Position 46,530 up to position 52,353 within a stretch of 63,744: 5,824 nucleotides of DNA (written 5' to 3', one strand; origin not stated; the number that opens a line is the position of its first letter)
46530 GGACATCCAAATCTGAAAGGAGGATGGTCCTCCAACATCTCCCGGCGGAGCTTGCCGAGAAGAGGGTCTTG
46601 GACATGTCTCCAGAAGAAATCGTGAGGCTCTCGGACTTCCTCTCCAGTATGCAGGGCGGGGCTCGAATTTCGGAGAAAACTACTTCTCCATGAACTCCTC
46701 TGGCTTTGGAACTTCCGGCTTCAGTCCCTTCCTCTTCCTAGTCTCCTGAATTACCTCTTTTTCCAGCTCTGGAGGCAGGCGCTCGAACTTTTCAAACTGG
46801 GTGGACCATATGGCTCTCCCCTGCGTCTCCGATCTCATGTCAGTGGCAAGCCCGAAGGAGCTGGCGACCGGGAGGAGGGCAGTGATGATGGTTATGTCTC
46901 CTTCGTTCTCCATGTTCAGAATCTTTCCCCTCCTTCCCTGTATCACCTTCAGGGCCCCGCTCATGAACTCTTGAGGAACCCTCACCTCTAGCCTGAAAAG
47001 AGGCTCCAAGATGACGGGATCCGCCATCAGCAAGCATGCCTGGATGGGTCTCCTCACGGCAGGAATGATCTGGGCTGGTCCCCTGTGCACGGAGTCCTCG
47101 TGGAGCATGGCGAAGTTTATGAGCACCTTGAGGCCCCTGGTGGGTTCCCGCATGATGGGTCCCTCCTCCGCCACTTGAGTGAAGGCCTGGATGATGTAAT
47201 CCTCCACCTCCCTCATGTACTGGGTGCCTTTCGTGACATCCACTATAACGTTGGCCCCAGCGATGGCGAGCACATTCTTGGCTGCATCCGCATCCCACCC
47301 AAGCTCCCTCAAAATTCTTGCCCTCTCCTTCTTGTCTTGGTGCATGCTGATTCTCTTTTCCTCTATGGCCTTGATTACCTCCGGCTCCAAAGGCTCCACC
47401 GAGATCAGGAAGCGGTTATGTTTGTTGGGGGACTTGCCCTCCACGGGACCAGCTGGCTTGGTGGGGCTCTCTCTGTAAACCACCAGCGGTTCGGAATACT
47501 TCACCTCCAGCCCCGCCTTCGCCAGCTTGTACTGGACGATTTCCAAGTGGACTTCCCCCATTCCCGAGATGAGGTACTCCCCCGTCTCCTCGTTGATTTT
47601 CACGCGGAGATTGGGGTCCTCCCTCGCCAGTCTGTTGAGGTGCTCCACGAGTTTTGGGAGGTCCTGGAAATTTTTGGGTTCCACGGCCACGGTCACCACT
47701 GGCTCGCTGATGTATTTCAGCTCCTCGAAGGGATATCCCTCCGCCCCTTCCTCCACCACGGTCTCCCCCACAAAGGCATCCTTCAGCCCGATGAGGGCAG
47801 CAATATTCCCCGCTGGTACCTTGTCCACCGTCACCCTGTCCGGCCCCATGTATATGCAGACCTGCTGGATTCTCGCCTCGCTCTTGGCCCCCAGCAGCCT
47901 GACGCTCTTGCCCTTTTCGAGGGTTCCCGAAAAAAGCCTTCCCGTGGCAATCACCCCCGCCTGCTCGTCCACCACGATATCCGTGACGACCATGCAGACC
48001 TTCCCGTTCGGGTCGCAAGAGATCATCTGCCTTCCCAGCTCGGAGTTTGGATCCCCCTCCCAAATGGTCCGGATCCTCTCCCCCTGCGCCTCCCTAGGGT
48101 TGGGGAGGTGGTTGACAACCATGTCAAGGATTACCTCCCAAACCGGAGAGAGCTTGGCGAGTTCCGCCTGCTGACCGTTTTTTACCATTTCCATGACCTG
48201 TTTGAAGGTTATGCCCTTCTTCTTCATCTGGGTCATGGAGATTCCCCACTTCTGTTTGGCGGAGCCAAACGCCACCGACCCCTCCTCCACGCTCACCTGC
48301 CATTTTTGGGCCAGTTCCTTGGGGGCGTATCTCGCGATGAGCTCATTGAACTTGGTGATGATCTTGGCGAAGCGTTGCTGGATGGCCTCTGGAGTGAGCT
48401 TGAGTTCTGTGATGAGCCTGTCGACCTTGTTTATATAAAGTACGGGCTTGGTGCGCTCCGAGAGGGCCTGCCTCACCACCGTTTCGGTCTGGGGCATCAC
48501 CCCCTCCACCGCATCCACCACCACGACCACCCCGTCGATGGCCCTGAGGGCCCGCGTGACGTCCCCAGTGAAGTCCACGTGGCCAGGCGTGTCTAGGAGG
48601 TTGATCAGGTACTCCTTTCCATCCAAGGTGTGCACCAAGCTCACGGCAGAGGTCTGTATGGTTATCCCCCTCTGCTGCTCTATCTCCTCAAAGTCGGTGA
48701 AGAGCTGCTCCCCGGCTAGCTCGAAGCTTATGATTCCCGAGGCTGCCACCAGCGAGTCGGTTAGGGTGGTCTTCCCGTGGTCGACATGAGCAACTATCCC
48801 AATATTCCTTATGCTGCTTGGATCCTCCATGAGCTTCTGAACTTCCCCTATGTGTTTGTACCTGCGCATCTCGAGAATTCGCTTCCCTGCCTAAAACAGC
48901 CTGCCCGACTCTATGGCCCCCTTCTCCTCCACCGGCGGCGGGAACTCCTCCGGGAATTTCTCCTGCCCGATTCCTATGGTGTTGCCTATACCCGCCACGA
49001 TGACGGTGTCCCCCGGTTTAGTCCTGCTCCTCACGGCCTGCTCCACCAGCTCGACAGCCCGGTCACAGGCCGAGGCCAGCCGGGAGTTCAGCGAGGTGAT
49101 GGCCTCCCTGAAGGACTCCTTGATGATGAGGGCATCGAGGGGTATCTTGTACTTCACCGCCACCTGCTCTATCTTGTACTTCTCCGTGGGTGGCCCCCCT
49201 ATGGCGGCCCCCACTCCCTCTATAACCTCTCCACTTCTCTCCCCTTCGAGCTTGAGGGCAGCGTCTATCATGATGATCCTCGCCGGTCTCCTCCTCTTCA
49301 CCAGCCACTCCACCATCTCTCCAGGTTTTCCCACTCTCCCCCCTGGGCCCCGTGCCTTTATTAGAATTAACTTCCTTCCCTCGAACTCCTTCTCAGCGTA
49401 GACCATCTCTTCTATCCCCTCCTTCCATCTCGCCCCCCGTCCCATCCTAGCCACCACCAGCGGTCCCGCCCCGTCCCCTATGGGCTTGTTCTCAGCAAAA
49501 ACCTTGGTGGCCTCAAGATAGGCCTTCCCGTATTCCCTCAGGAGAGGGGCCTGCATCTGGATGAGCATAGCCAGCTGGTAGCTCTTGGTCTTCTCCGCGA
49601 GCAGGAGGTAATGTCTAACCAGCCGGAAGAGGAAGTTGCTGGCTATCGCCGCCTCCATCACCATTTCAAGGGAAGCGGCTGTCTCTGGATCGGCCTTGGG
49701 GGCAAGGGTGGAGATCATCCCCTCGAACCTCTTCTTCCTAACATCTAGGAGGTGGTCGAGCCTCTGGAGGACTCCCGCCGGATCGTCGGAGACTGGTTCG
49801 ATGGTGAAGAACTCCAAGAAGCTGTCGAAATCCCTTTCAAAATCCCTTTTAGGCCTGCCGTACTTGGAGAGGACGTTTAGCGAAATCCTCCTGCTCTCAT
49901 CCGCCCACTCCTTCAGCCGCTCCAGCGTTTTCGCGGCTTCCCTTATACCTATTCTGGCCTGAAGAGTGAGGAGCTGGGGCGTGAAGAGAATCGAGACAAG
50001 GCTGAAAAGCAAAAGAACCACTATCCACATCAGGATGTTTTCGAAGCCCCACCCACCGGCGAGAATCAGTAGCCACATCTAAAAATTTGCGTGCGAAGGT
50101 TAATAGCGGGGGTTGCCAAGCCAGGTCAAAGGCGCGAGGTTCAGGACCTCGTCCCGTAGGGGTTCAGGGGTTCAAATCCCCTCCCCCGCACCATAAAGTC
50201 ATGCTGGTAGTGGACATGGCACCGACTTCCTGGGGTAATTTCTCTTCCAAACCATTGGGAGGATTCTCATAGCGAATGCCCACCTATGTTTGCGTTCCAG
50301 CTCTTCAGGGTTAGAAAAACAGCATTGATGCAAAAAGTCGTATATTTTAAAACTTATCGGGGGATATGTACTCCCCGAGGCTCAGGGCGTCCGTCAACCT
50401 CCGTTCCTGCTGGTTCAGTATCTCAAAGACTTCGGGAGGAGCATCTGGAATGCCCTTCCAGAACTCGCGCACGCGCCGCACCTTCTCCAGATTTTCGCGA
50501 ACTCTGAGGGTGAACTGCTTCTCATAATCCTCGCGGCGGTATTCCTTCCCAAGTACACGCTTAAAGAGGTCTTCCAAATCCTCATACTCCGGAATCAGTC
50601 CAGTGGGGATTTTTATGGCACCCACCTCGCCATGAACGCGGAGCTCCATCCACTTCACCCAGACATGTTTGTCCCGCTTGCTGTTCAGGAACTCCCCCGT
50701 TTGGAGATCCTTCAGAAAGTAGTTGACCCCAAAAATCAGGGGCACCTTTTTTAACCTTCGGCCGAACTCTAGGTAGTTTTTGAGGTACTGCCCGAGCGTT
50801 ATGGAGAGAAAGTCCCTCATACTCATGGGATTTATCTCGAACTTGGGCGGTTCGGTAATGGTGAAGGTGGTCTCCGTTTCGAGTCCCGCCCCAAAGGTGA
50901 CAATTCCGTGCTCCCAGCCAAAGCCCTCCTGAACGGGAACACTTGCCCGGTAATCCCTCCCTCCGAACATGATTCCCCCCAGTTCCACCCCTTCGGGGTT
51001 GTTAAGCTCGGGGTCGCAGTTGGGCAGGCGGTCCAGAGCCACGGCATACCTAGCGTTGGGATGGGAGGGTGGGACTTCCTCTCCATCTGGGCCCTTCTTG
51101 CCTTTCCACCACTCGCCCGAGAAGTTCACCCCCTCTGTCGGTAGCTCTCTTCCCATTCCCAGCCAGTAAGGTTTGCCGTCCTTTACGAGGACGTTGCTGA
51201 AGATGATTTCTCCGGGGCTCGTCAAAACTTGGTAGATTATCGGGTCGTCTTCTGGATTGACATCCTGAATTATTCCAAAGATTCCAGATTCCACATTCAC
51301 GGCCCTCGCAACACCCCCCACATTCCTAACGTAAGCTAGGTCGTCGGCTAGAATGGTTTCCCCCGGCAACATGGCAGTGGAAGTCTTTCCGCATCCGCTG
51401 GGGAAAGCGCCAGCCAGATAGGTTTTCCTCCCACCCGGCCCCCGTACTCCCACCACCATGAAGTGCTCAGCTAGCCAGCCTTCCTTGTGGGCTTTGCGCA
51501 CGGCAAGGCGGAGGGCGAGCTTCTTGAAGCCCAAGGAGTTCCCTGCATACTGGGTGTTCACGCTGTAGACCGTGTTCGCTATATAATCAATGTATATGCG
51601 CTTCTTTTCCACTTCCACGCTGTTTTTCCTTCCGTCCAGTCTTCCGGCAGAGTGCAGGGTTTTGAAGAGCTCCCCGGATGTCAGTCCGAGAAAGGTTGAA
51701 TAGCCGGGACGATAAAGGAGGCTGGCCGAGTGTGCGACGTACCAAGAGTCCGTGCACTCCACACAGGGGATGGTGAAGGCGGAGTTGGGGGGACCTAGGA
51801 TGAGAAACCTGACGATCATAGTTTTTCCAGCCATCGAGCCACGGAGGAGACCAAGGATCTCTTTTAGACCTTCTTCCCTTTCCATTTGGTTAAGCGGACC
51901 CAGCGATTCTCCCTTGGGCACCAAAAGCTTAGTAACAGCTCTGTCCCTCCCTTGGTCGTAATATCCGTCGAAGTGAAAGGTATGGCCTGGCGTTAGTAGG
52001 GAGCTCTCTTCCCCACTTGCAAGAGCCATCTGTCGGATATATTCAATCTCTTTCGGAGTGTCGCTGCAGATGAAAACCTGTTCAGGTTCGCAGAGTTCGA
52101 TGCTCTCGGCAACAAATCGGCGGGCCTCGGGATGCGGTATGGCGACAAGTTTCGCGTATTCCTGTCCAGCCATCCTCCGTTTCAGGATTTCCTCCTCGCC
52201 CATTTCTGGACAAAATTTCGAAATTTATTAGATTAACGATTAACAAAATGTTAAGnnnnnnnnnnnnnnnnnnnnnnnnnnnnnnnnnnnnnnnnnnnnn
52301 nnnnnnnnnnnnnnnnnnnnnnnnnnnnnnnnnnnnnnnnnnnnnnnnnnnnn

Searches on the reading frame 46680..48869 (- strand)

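Call 58: search_protein_families(library=pfam, proteins=[window:46680-48869:-], max_evalue=0.00001)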
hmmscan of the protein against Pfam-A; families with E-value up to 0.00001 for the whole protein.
window:46680-48869:- (729 aa): 6 families
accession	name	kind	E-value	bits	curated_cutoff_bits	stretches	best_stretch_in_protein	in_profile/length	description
PF00009.33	GTP_EFTU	-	1.3e-55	188.4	26.5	1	19-256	2-187/188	Elongation factor Tu GTP binding domain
PF14492.12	EFG_III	-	6.9e-24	84.2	27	1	387-457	1-72/75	Elongation Factor G, domain III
PF00679.30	EFG_C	-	1.3e-23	83.3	27.9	1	620-704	2-87/89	Elongation factor G C-terminus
PF03764.24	EFG_IV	-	3.7e-20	72.4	24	1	509-616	9-120/121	Elongation factor G, domain IV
PF03144.31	GTP_EFTU_D2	-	2.4e-15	57.2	30.3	1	305-371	1-72/73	Elongation factor Tu domain 2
PF22042.2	EF-G_D2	-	3.8e-11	43.4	27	1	291-373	2-83/84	Elongation factor G domain 2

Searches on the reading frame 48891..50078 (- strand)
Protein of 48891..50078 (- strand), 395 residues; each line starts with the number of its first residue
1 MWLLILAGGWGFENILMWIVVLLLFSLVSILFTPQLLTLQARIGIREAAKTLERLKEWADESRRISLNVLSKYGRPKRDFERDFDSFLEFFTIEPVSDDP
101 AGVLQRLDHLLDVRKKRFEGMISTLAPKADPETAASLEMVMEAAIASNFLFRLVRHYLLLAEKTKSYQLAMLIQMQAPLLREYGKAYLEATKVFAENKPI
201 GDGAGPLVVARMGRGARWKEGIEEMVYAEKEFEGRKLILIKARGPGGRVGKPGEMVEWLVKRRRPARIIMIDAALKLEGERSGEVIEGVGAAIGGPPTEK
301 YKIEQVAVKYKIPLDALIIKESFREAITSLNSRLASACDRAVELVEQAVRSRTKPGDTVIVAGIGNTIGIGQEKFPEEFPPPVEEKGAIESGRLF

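Call 58: search_protein_families(library=pfam, proteins=[window:48891-50078:-], max_evalue=0.00001)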
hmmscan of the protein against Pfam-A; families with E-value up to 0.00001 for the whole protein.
window:48891-50078:- (395 aa): 2 families
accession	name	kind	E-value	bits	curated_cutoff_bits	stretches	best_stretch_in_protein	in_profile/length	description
PF23542.1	DUF1512_C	-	3.1e-63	213.3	25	1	200-370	1-174/175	Domain of unknown function (DUF1512) C-terminal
PF07431.17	DUF1512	-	3.5e-41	141.2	25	1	16-195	5-176/177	Protein of unknown function (DUF1512) N-terminal domain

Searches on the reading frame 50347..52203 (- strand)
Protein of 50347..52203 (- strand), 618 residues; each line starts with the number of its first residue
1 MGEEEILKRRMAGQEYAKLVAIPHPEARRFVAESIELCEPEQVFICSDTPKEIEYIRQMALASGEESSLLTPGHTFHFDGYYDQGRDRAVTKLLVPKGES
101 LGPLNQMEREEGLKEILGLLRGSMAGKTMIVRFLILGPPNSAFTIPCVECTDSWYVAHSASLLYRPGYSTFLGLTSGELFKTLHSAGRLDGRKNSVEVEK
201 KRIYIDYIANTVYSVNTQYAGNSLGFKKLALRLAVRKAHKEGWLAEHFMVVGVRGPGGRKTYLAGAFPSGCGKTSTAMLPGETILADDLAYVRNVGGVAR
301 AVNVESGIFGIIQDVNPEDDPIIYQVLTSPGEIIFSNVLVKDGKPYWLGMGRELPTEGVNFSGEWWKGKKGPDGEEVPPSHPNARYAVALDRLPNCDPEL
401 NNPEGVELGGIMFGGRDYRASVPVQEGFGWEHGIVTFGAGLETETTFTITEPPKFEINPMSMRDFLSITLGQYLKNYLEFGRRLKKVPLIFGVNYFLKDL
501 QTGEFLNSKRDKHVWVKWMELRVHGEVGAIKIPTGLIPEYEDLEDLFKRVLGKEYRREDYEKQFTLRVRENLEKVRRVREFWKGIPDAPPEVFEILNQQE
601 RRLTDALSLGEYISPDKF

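Call 58: search_protein_families(library=pfam, proteins=[window:50347-52203:-], max_evalue=0.00001)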
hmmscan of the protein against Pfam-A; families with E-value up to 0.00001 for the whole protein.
window:50347-52203:- (618 aa): 2 families
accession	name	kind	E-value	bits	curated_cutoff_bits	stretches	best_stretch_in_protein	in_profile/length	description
PF00821.23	PEPCK_GTP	-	6.7e-98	328.2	23.8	1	243-602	1-357/357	Phosphoenolpyruvate carboxykinase C-terminal P-loop domain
PF17297.7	PEPCK_N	-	3.5e-55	187.4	23.8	1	30-238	2-217/218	Phosphoenolpyruvate carboxykinase N-terminal domain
